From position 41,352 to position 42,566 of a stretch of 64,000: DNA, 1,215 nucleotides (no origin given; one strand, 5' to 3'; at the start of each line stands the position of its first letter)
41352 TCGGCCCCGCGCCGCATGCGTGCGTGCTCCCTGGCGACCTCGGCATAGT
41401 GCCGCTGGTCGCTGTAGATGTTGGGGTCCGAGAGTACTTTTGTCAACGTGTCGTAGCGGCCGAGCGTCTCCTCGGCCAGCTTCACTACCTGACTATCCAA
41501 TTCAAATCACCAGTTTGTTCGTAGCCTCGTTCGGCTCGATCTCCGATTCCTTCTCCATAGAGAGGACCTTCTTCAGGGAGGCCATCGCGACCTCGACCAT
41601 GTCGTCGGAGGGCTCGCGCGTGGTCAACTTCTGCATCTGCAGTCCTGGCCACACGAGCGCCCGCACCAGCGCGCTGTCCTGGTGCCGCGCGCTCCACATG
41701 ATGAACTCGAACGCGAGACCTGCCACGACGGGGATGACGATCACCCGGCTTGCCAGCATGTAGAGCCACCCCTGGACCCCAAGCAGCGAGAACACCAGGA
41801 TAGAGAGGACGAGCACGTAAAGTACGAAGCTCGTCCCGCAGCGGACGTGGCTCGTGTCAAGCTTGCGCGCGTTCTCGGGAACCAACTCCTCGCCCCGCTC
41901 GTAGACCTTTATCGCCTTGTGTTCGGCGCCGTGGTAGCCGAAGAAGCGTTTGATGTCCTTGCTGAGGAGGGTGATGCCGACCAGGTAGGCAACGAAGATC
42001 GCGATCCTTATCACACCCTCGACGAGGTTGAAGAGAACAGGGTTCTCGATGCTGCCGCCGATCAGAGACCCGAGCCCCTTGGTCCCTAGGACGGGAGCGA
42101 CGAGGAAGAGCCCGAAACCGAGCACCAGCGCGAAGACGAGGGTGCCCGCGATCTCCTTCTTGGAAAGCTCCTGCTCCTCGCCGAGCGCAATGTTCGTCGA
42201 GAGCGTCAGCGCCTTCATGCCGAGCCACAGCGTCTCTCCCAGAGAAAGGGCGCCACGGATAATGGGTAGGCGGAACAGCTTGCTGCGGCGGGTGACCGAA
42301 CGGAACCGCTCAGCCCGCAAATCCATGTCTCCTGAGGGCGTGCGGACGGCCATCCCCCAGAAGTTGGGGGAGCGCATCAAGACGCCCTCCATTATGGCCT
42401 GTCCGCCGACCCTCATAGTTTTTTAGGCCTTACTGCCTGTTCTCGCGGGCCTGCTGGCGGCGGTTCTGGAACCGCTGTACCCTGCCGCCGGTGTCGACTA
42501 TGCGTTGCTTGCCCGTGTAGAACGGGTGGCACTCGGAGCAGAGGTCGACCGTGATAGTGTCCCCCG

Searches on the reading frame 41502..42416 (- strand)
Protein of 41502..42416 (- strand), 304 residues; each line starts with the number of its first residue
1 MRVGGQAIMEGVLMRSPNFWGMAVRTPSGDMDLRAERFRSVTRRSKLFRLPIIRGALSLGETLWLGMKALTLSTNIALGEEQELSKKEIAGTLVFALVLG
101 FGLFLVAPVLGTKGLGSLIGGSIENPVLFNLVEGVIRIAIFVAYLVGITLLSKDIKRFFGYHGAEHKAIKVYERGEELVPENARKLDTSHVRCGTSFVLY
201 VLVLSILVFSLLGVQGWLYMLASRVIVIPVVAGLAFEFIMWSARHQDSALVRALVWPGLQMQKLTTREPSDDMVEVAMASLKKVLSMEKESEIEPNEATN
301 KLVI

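Call 77: search_protein_families(library=pfam, proteins=[window:41502-42416:-], max_evalue=0.00001)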
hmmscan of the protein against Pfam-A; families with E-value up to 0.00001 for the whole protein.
window:41502-42416:- (304 aa): 1 family
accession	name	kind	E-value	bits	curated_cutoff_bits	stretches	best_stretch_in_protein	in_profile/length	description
PF07136.16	DUF1385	-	2e-79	266.5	22.1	1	50-286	1-226/227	Protein of unknown function (DUF1385)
